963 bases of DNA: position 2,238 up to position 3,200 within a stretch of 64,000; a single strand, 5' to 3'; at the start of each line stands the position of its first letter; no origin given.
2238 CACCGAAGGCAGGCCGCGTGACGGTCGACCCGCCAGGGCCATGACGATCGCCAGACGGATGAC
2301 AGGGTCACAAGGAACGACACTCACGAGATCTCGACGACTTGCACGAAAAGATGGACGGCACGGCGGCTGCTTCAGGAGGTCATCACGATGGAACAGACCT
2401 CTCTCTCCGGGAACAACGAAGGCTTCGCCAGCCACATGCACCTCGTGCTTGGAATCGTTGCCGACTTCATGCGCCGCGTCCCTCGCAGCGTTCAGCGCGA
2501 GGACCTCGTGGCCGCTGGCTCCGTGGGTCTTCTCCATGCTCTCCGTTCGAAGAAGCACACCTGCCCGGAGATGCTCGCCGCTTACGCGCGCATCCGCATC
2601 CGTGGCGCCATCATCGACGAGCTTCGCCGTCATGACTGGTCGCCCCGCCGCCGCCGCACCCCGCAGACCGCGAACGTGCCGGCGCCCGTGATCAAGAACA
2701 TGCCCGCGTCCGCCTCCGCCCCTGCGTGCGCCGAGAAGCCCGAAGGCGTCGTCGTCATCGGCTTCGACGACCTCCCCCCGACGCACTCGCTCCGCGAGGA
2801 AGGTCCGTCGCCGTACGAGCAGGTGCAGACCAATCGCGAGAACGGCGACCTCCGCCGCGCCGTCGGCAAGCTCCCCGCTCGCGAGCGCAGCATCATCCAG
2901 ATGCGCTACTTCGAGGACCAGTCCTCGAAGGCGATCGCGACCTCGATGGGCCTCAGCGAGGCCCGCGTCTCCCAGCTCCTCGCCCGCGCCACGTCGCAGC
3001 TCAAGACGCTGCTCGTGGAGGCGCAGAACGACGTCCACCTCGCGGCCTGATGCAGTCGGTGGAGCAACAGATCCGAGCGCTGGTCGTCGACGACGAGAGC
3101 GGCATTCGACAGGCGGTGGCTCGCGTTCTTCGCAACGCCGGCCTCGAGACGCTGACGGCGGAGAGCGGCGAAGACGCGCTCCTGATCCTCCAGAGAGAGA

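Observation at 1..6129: Dense c-di-GMP / alternative-sigma regulatory island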

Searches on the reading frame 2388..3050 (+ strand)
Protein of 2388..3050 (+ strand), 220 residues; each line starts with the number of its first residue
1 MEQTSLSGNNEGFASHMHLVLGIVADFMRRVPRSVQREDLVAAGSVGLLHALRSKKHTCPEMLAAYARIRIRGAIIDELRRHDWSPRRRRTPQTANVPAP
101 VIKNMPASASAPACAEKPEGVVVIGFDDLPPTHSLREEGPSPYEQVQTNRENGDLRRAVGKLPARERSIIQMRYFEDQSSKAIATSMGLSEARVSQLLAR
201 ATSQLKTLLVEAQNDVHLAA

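Call 6: search_protein_families(library=pfam, max_evalue=0.01, proteins=[window:2388-3050:+])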
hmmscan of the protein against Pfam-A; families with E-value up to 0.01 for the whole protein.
window:2388-3050:+ (220 aa): 4 families
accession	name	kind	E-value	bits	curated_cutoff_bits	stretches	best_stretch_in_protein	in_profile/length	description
PF04545.22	Sigma70_r4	-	1e-13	51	24.1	1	159-206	2-49/50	Sigma-70, region 4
PF08281.18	Sigma70_r4_2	-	3.5e-12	46.2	25.7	1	154-201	3-50/54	Sigma-70, region 4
PF04542.20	Sigma70_r2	-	5.4e-08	33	24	1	14-84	3-70/71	Sigma-70 region 2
PF00196.25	GerE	-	0.004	17.2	23.5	1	162-206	3-46/57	Bacterial regulatory proteins, luxR family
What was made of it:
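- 2388..3050 (+): FliA/WhiG-derived sigma factor (220 aa) with sigma2 and sigma4 but no sigma3 domain; C-terminus -LAA. Pfam r2 and r4 (call 6).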

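Call 7: search_protein_families(library=ncbifam, max_evalue=0.001, proteins=[window:2388-3050:+])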
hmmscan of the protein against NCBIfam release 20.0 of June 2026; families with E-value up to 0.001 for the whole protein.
window:2388-3050:+ (220 aa): 53 families (the best 25 are shown)
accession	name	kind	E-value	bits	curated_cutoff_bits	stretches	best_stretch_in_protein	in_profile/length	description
TIGR02479.1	FliA_WhiG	subfamily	4.7e-34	118.1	189.6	2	15-91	4-80/224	FliA/WhiG family RNA polymerase sigma factor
NF005413.0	PRK06986.1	subfamily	2.4e-32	112.7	201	2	9-91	15-97/241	RNA polymerase sigma factor FliA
TIGR02937.1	sigma70-ECF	superfamily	2e-28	99.1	42.9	1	13-208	7-164/165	sigma-70 family RNA polymerase sigma factor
NF005809.0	PRK07670.1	equivalog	5.2e-23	81.8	326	2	13-90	29-106/255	FliA/WhiG family RNA polymerase sigma factor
NF004935.0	PRK06288.1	equivalog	6.5e-23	81.7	343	2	30-91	56-117/270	RNA polymerase sigma factor WhiG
NF009091.0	PRK12427.1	equivalog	4.3e-21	75.6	339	2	15-91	23-98/233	FliA/WhiG family RNA polymerase sigma factor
NF004572.0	PRK05911.1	equivalog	4.7e-17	62.2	378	2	15-89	31-105/257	RNA polymerase sigma factor sigma-28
TIGR02980.1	SigBFG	subfamily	5.7e-17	62.2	234.35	1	145-207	162-224/227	SigB/SigF/SigG family RNA polymerase sigma factor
NF058625.1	sigma_PG0214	equivalog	2.7e-12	46.7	130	1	137-214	89-166/170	GFO_1088 family ECF-type sigma factor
NF005693.0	PRK07500.1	equivalog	5.9e-12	45.3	315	1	144-217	210-285/289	RNA polymerase factor sigma-32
NF004052.0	PRK05572.1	subfamily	1.7e-11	44.2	311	1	154-208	195-249/252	SigF/SigG family RNA polymerase sporulation sigma factor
TIGR02984.1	Sig-70_plancto1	subfamily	2.9e-11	43.3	183.75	1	134-209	113-188/189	RNA polymerase sigma-70 factor, Planctomycetaceae-specific subfamily 1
NF005514.0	PRK07122.1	subfamily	3.8e-11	42.6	372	1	148-207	204-261/264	RNA polymerase sigma factor SigF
TIGR02885.1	spore_sigF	equivalog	4.5e-11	43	321.45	1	147-207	169-229/231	RNA polymerase sporulation sigma factor SigF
NF004113.0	PRK05602.1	equivalog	7.9e-11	42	208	1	136-214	128-206/211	RNA polymerase sigma factor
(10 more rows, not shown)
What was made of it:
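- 2388..3050 (+): TIGR02479 118 bits, two stretches (call 7).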

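Call 9: find_encoding_contigs(protein=window:2388-3050:+, flank=10000, max_places=6)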
Protein window:2388-3050:+ (220 aa): 22 contigs read that carry it; 6 places shown.
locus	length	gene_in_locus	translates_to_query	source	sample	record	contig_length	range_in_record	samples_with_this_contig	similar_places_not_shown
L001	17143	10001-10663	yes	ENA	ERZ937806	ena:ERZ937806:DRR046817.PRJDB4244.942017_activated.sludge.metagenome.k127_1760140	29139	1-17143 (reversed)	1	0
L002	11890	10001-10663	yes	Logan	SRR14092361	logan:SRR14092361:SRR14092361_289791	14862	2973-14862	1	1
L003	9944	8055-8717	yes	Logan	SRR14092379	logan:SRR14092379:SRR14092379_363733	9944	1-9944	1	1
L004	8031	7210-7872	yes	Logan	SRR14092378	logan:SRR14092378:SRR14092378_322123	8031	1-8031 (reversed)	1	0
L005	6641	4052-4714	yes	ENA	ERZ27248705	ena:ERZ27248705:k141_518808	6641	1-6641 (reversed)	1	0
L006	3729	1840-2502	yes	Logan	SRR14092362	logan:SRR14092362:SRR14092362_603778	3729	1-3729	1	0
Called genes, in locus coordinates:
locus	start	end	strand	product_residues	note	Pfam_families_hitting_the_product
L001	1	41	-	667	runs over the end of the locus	PF00072:Response_reg, PF00989:PAS (faint), PF08447:PAS_3 (weak), PF13426:PAS_9 (faint), PF00512:HisKA, PF02518:HATPase_c, PF00072:Response_reg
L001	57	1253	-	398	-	PF00072:Response_reg, PF00512:HisKA (faint), PF02518:HATPase_c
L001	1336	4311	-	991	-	PF13581:HATPase_c_2 (faint), PF00512:HisKA, PF02518:HATPase_c, PF00072:Response_reg, PF00512:HisKA (weak), PF02518:HATPase_c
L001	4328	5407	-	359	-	PF00108:Thiolase_N (weak), PF08545:ACP_syn_III, PF08541:ACP_syn_III_C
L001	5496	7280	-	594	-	PF02776:TPP_enzyme_N, PF00205:TPP_enzyme_M, PF02775:TPP_enzyme_C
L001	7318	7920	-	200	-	PF12728:HTH_17, PF00072:Response_reg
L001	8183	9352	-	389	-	PF00072:Response_reg, PF00563:EAL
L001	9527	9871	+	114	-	PF07238:PilZ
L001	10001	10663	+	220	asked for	PF04542:Sigma70_r2, PF08281:Sigma70_r4_2, PF04545:Sigma70_r4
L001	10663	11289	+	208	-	PF00072:Response_reg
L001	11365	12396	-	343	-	PF00158:Sigma54_activat, PF14532:Sigma54_activ_2, PF00004:AAA (faint), PF07728:AAA_5, PF25601:AAA_lid_14, PF02954:HTH_8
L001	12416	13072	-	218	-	-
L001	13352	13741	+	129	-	PF07238:PilZ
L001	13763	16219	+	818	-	PF13462:Thioredoxin_4, PF01323:DSBA, PF13098:Thioredoxin_2 (weak), PF13462:Thioredoxin_4, PF01323:DSBA, PF13462:Thioredoxin_4, PF01323:DSBA, PF00254:FKBP_C, +4 more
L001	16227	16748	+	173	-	-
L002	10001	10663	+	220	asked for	PF04542:Sigma70_r2, PF08281:Sigma70_r4_2, PF04545:Sigma70_r4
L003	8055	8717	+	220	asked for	PF04542:Sigma70_r2, PF08281:Sigma70_r4_2, PF04545:Sigma70_r4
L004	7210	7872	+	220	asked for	PF04542:Sigma70_r2, PF08281:Sigma70_r4_2, PF04545:Sigma70_r4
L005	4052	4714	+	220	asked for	PF04542:Sigma70_r2, PF08281:Sigma70_r4_2, PF04545:Sigma70_r4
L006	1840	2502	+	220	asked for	PF04542:Sigma70_r2, PF08281:Sigma70_r4_2, PF04545:Sigma70_r4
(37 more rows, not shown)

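Call 10: find_homologous_proteins(query=window:2388-3047:+)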
Query window:2388-3047:+ (220 aa): 5100 proteins with E <= 0.001 among 6645 candidates; the best 120 are listed.
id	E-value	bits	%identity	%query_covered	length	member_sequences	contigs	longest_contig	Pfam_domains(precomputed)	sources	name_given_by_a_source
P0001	1.9e-138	477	100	100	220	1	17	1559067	PF04545.23,PF04542.21,PF08281.19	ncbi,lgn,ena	ncbi:MAG: sigma-70 family RNA polymerase sigma factor [Labilithrix sp.]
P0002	4.2e-122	423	92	100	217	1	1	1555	PF04545.23,PF04542.21,PF08281.19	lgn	-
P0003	1.0e-119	416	90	100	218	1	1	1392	PF04545.23,PF04542.21,PF08281.19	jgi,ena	-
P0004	9.1e-118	409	87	100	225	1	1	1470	PF04545.23,PF04542.21,PF08281.19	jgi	jgi:RNA polymerase sigma factor for flagellar operon FliA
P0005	3.8e-116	404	88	100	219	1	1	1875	PF04545.23,PF04542.21,PF08281.19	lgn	-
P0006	7.4e-116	403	88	100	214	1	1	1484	PF04545.23,PF04542.21,PF08281.19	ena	-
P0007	8.6e-116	403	88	100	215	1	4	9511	PF04545.23,PF04542.21,PF08281.19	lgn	-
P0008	1.9e-112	392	85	100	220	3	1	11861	PF04545.23,PF04542.21,PF08281.19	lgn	-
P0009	6.1e-112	390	85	100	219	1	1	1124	PF04545.23,PF04542.21,PF08281.19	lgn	-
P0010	4.2e-110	384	83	100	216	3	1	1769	PF04545.23,PF04542.21,PF08281.19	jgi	jgi:RNA polymerase sigma factor for flagellar operon FliA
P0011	5.9e-108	377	82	100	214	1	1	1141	PF04545.23,PF04542.21,PF08281.19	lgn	-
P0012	3.1e-107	375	86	96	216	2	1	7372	PF04545.23,PF04542.21,PF08281.19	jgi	jgi:RNA polymerase sigma factor for flagellar operon FliA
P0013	6.0e-107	374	82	100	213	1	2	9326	PF04545.23,PF04542.21,PF08281.19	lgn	-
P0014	9.2e-107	373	82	100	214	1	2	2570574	PF04545.23,PF04542.21,PF08281.19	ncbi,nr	ncbi:MAG: sigma-70 family RNA polymerase sigma factor [Labilithrix sp.]|nr:sigma-70 family RNA polym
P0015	2.2e-105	369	86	93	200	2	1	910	PF04545.23,PF04542.21,PF08281.19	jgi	jgi:RNA polymerase sigma factor for flagellar operon FliA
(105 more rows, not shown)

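Call 13: find_related_loci(query=A1, collection=genome_contigs, flank=8000)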
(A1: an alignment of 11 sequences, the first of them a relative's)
Query A1 (220 aa) in genome_contigs; peptide patterns used: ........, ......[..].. (x = any residue, [..] = any of these).
456 stretches matched a pattern; 358 encode a relative of the query (tblastn E <= 1e-3); the best 80 are kept; 78 distinct loci.
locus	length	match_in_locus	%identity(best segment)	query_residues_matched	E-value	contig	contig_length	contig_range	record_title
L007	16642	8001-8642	76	6-220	1e-105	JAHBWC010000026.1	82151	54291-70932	MAG: Labilithrix sp. isolate ACE_MYX7 MYX7_26, whole genome shotgun sequence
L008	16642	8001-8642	74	6-220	6e-101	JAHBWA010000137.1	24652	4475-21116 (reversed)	MAG: Labilithrix sp. isolate ACE_MYX5 MYX5_137, whole genome shotgun sequence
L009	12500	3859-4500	73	6-220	1e-100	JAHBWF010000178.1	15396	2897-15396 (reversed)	MAG: Labilithrix sp. isolate ACE_MYX10 MYX10_178, whole genome shotgun sequence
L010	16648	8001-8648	70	5-220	3e-95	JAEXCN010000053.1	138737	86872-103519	MAG: Proteobacteria bacterium isolate OH_HBB_116 k127_40202, whole genome shotgun sequence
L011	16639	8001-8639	72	5-220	3e-95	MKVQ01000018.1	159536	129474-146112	MAG: Myxococcales bacterium 68-20 scnpilot_expt_750_bf_scaffold_191, whole genome shotgun sequence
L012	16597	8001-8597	72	13-220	4e-93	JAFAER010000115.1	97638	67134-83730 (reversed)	MAG: Proteobacteria bacterium isolate OH_SBlB_141 k127_1554125, whole genome shotgun sequence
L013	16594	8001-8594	69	13-220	3e-89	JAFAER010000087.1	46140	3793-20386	MAG: Proteobacteria bacterium isolate OH_SBlB_141 k127_1517515, whole genome shotgun sequence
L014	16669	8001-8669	65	4-220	1e-85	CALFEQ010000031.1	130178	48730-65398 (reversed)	MAG TPA_asm: uncultured Myxococcales bacterium isolate SRR5251193_bin.130_CONCOCT_v1.1_MAG genome assembly, contig: ERZ7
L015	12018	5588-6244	57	11-220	8e-71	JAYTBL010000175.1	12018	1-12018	MAG: Polyangiaceae bacterium isolate GFS_14252 GFS_14252_174, whole genome shotgun sequence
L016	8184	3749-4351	58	9-209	1e-67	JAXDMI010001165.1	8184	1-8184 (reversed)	MAG: Myxococcales bacterium isolate BP_638 scaffold_2126601, whole genome shotgun sequence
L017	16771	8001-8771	47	3-220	7e-67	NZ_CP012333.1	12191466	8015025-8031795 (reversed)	Labilithrix luteola strain DSM 27648 chromosome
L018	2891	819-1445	54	13-220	4e-62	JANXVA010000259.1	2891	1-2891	MAG: Myxococcales bacterium isolate 340R_metabat_70 340R_k141_176470, whole genome shotgun sequence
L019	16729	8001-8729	50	11-220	1e-60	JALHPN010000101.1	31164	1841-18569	MAG: Polyangiaceae bacterium isolate bin.255 c_000000006456, whole genome shotgun sequence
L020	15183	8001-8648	54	4-220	8e-61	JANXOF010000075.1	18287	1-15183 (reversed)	MAG: Polyangiaceae bacterium isolate GL140_1_concoct_143 GL140_1_k141_621487, whole genome shotgun sequence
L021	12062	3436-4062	54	13-220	7e-60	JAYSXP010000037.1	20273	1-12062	MAG: Polyangiaceae bacterium isolate GFS_13241 GFS_13241_36, whole genome shotgun sequence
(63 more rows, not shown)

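Call 18: find_encoding_contigs(protein=P0014, flank=8000, max_places=2)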
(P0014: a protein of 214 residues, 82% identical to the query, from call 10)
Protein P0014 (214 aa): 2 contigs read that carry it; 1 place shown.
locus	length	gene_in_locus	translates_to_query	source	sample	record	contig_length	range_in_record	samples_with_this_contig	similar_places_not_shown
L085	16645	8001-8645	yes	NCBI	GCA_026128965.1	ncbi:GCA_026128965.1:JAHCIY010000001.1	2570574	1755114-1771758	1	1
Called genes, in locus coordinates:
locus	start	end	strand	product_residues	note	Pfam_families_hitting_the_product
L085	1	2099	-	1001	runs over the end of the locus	-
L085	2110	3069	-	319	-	PF00108:Thiolase_N (weak), PF08545:ACP_syn_III, PF08541:ACP_syn_III_C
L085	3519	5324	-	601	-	PF02776:TPP_enzyme_N, PF01855:POR_N (weak), PF00205:TPP_enzyme_M, PF02775:TPP_enzyme_C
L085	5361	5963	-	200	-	PF12728:HTH_17, PF00072:Response_reg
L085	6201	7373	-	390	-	PF00072:Response_reg, PF00563:EAL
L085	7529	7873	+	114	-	PF07238:PilZ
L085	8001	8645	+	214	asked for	PF04542:Sigma70_r2, PF08281:Sigma70_r4_2, PF04545:Sigma70_r4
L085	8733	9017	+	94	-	-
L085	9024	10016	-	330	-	PF00158:Sigma54_activat, PF13191:AAA_16 (weak), PF14532:Sigma54_activ_2, PF07728:AAA_5, PF25601:AAA_lid_14, PF02954:HTH_8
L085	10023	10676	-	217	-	-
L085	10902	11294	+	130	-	PF07238:PilZ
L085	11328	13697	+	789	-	PF13462:Thioredoxin_4, PF01323:DSBA, PF13098:Thioredoxin_2 (weak), PF13462:Thioredoxin_4, PF01323:DSBA, PF13462:Thioredoxin_4, PF01323:DSBA, PF00254:FKBP_C, +4 more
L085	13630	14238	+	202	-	-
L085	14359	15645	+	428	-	PF02040:ArsB, PF03600:CitMHS, PF02040:ArsB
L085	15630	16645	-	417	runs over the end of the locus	PF00696:AA_kinase, PF01842:ACT, PF22468:ACT_9, PF13840:ACT_7, PF22468:ACT_9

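Call 19: find_encoding_contigs(protein=P0008, flank=8000, max_places=2)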
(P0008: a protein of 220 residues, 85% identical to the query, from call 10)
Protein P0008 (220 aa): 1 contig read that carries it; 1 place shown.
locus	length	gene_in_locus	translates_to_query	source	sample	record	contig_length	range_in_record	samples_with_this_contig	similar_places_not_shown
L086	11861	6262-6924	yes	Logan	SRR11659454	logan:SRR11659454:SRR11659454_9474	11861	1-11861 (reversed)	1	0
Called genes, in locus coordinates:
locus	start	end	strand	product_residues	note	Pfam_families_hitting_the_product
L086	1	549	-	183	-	?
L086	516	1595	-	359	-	PF00108:Thiolase_N, PF08545:ACP_syn_III, PF08541:ACP_syn_III_C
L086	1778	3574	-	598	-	PF02776:TPP_enzyme_N, PF00205:TPP_enzyme_M, PF02775:TPP_enzyme_C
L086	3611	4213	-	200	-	PF12728:HTH_17, PF00072:Response_reg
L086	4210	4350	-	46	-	-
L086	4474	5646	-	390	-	PF00072:Response_reg, PF00563:EAL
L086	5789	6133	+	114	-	PF07238:PilZ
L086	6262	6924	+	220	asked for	PF04542:Sigma70_r2 (weak), PF08281:Sigma70_r4_2, PF04545:Sigma70_r4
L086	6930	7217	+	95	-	-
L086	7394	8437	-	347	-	PF00158:Sigma54_activat, PF14532:Sigma54_activ_2, PF07728:AAA_5, PF25601:AAA_lid_14, PF02954:HTH_8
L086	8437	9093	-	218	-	-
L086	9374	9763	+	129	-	PF07238:PilZ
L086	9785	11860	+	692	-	?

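Call 20: find_encoding_contigs(protein=P0007, flank=8000, max_places=2)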
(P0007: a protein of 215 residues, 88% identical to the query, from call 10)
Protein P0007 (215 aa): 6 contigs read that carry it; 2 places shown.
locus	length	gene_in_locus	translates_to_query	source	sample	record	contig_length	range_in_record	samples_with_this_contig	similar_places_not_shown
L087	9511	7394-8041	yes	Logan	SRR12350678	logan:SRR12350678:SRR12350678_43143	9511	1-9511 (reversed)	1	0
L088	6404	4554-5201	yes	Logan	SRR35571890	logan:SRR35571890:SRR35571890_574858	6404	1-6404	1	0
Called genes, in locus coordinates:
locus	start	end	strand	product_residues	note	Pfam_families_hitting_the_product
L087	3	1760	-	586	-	?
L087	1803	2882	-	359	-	PF08545:ACP_syn_III, PF08541:ACP_syn_III_C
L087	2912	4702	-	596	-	PF02776:TPP_enzyme_N, PF00205:TPP_enzyme_M, PF02775:TPP_enzyme_C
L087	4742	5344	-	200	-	PF12728:HTH_17, PF00072:Response_reg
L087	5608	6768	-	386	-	PF00072:Response_reg, PF00563:EAL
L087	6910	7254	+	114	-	PF07238:PilZ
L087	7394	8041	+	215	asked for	PF04542:Sigma70_r2, PF08281:Sigma70_r4_2, PF04545:Sigma70_r4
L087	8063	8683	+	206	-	PF00072:Response_reg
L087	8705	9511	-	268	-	?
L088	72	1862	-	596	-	PF02776:TPP_enzyme_N, PF00205:TPP_enzyme_M, PF02775:TPP_enzyme_C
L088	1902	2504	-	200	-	PF12728:HTH_17, PF00072:Response_reg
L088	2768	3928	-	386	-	PF00072:Response_reg, PF00563:EAL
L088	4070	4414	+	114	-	PF07238:PilZ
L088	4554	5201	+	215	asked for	PF04542:Sigma70_r2, PF08281:Sigma70_r4_2, PF04545:Sigma70_r4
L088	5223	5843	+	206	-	PF00072:Response_reg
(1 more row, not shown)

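Call 25: search_solved_structures(query=window:2388-3047:+, max_evalue=0.001, show_alignments=3)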
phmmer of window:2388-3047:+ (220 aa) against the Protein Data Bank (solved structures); distinct sequences matched with E-value up to 0.001: 12.
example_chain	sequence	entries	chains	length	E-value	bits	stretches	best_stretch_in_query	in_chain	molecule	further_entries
9wsf_A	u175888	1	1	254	1.5e-21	80.4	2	17-89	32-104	RNA polymerase sigma factor FliA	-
9wsm_F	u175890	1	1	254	1.5e-21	80.4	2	17-89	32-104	RNA polymerase sigma factor FliA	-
1rp3_A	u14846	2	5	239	3.3e-17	66.3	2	14-92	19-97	RNA polymerase sigma factor SIGMA-28 (FliA) | RNA polymerase sigma factor FliA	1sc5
6pmi_F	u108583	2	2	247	5.5e-17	65.5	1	27-101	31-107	RNA polymerase sigma factor FliA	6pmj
6pfv_A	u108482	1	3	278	1.3e-15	61.1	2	28-91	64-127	RNA polymerase sigma factor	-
6pfj_A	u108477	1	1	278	1.6e-15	60.8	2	28-91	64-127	RNA polymerase sigma factor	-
7lq4_A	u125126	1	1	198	6.3e-08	36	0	153-212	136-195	WhiG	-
1l0o_C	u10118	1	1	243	1.1e-06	31.9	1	155-201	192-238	sigma factor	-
8jzt_A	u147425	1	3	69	1.9e-06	31.1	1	150-207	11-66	RNA polymerase sigma factor SigF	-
8h3v_G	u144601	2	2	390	3.2e-06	30.4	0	133-205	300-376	RNA polymerase sigma factor SigA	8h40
8gzg_F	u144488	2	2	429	2.7e-05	27.4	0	108-205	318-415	RNA polymerase sigma factor SigA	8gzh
9dvs_G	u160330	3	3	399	5.5e-05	26.4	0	133-205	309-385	RNA polymerase sigma factor SigA1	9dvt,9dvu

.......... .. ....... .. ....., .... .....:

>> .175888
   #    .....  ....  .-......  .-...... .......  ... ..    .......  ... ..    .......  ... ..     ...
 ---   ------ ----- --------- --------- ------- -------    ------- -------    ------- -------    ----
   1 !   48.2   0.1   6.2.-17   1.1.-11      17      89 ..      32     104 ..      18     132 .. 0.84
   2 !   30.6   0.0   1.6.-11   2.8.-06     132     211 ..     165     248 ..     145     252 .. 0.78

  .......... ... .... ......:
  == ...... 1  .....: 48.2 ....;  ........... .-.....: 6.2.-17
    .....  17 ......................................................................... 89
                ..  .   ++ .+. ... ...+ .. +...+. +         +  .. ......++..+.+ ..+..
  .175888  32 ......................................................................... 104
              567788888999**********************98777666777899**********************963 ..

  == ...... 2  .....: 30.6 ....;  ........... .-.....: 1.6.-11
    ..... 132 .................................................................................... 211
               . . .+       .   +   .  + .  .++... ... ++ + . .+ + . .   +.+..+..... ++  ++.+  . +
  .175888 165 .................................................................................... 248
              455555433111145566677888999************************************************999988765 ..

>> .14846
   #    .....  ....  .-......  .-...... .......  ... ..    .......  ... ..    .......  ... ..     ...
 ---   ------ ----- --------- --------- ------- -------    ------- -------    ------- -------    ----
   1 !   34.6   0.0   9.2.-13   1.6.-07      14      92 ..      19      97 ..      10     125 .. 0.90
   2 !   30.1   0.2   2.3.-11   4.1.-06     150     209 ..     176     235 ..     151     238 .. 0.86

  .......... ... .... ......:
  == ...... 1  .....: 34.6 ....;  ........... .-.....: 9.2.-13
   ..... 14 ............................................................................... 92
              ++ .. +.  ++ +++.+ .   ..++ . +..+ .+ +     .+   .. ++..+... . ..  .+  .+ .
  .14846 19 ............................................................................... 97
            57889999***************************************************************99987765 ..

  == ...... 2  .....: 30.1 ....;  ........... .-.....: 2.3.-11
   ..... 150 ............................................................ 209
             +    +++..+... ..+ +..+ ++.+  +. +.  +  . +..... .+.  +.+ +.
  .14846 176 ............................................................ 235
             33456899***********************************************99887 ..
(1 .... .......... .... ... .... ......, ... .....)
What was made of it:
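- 2388..3050 (+): Best PDB matches are FliA and WhiG, with a gap where sigma3 would be (call 25).
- On FliA/WhiG (sigma-28) sigma factors, TIGR02479: Residues 17-89 align to FliA 32-104, with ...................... (call 25). Sigma70_r4 51 bits, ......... as in FliA (calls 6, 25).
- Closest known: Streptomyces sigma-WhiG / RsiG. Same: WhiG chains are among the PDB matches (call 25).
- The sigma's nearest solved relatives are FliA proteins (call 25).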
